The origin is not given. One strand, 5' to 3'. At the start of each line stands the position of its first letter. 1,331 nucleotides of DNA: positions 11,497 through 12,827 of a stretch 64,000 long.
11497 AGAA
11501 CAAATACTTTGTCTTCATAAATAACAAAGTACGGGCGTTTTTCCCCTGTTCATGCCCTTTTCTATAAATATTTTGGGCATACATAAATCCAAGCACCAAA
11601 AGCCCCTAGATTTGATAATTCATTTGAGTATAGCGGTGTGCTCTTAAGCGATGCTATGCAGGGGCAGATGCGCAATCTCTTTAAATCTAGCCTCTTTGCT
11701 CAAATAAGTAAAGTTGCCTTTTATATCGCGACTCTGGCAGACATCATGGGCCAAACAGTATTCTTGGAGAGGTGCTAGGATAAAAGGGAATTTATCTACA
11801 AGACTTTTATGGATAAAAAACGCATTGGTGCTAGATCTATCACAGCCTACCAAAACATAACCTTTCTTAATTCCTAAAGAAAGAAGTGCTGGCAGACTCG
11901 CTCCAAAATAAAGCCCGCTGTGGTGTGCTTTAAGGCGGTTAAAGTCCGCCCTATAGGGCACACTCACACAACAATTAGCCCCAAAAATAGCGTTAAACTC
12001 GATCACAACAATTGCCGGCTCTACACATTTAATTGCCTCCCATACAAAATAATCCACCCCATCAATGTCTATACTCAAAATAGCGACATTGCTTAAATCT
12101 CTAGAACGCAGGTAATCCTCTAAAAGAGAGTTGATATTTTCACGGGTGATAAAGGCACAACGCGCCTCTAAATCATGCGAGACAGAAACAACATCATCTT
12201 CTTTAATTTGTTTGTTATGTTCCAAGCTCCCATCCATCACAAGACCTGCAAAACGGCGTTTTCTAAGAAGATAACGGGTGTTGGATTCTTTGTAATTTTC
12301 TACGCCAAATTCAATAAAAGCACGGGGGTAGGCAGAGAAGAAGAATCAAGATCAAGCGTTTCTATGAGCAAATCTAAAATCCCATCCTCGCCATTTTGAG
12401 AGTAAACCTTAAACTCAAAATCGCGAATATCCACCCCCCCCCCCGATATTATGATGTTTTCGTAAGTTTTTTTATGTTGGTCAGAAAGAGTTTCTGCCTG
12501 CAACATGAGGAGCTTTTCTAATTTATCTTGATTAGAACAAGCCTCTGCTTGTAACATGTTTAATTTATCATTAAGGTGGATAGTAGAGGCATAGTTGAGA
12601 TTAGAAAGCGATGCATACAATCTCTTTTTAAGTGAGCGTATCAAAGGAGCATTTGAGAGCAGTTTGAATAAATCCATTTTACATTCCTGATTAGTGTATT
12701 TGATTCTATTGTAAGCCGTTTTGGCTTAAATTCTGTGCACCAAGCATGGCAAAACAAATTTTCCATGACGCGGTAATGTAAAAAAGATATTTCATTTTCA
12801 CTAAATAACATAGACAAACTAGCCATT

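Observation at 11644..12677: FkbM-family methyltransferase carrying a G11 coding homopolymer and a second frameshift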

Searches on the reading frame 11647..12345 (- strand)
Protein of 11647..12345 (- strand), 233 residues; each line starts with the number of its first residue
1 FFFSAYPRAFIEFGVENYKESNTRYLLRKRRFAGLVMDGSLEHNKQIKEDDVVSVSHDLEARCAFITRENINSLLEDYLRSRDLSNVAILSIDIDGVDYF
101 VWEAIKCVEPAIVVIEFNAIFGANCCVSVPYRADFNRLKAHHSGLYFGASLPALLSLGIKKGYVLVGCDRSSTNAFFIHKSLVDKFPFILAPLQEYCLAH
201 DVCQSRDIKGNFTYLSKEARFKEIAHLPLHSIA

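Call 4: search_protein_families(library=pfam, proteins=[window:11647-12345:-], max_evalue=1)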
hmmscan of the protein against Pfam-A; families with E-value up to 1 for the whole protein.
seq(233 aa): 0 families

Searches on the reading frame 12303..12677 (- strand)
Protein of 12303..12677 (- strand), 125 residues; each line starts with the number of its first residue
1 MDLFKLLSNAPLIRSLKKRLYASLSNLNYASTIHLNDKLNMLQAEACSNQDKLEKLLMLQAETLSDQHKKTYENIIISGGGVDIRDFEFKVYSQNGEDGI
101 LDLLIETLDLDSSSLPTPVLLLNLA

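Call 4: search_protein_families(library=pfam, proteins=[window:12303-12677:-], max_evalue=1)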
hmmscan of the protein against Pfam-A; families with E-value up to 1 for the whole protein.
seq(125 aa): 1 family
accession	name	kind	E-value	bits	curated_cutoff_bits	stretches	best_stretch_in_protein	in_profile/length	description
PF03702.20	AnmK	-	0.045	13.3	24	1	34-82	247-298/367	Anhydro-N-acetylmuramic acid kinase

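Call 11: list_cluster_members(proteins=[P0001, window:12303-12677:-, window:11647-12240:-])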
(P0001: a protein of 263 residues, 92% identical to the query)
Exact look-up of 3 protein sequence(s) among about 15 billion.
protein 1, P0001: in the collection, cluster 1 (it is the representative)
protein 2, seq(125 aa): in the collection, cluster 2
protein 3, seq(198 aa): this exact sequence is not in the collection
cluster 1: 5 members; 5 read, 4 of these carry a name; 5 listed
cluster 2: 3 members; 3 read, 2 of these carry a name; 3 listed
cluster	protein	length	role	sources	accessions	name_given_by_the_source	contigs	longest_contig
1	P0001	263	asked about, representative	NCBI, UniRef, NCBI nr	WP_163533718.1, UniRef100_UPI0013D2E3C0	hypothetical protein [Helicobacter suis] | hypothetical protein n=1 Tax=Helicobacter suis TaxID=104628 RepID=UPI0013D2E3C0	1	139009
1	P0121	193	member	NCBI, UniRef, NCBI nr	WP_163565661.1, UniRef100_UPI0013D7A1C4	hypothetical protein [Helicobacter suis] | hypothetical protein n=1 Tax=Helicobacter suis TaxID=104628 RepID=UPI0013D7A1C4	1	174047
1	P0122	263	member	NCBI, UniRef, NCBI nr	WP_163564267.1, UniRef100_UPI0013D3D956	hypothetical protein [Helicobacter suis] | hypothetical protein n=1 Tax=Helicobacter suis TaxID=104628 RepID=UPI0013D3D956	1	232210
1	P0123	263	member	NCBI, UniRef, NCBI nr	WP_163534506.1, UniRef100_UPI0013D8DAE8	hypothetical protein [Helicobacter suis] | hypothetical protein n=1 Tax=Helicobacter suis TaxID=104628 RepID=UPI0013D8DAE8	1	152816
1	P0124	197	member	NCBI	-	-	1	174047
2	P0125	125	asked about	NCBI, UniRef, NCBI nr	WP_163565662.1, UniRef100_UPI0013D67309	hypothetical protein [Helicobacter suis] | hypothetical protein n=1 Tax=Helicobacter suis TaxID=104628 RepID=UPI0013D67309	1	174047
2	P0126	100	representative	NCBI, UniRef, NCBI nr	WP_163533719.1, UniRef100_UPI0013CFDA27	hypothetical protein [Helicobacter suis] | hypothetical protein n=1 Tax=Helicobacter suis TaxID=104628 RepID=UPI0013CFDA27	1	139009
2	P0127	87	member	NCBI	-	-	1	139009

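Call 13: find_encoding_contigs(protein=P0122, flank=3000, max_places=4)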
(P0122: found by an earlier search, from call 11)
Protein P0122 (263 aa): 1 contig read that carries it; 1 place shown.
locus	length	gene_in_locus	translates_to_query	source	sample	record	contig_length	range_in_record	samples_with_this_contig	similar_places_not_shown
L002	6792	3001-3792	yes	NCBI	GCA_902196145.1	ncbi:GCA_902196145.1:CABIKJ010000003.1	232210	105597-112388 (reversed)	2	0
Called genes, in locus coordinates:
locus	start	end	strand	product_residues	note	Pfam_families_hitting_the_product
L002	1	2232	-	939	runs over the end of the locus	PF00133:tRNA-synt_1, PF09334:tRNA-synt_1g, PF01406:tRNA-synt_1e (weak), PF01921:tRNA-synt_1f (weak), PF08264:Anticodon_1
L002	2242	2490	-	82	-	PF01479:S4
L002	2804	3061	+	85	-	-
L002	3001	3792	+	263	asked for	-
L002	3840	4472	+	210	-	PF02452:PemK_toxin (faint)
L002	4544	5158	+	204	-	PF01810:LysE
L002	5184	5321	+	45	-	-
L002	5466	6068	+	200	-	-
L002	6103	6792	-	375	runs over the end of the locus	-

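Call 14: find_encoding_contigs(protein=P0123, flank=3000, max_places=4)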
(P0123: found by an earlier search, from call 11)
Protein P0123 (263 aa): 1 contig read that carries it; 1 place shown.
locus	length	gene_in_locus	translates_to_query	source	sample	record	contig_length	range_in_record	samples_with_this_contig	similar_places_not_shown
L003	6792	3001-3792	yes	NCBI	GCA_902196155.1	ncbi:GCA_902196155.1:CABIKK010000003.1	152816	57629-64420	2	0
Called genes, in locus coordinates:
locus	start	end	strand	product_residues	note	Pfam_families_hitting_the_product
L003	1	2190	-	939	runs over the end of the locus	PF00133:tRNA-synt_1, PF09334:tRNA-synt_1g, PF01406:tRNA-synt_1e (weak), PF01921:tRNA-synt_1f (weak), PF08264:Anticodon_1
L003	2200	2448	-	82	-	PF01479:S4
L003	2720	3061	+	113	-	-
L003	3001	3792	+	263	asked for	-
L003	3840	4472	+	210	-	PF02452:PemK_toxin (weak)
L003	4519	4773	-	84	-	-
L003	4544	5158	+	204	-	PF01810:LysE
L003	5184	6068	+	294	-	-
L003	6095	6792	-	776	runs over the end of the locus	PF03235:GmrSD_N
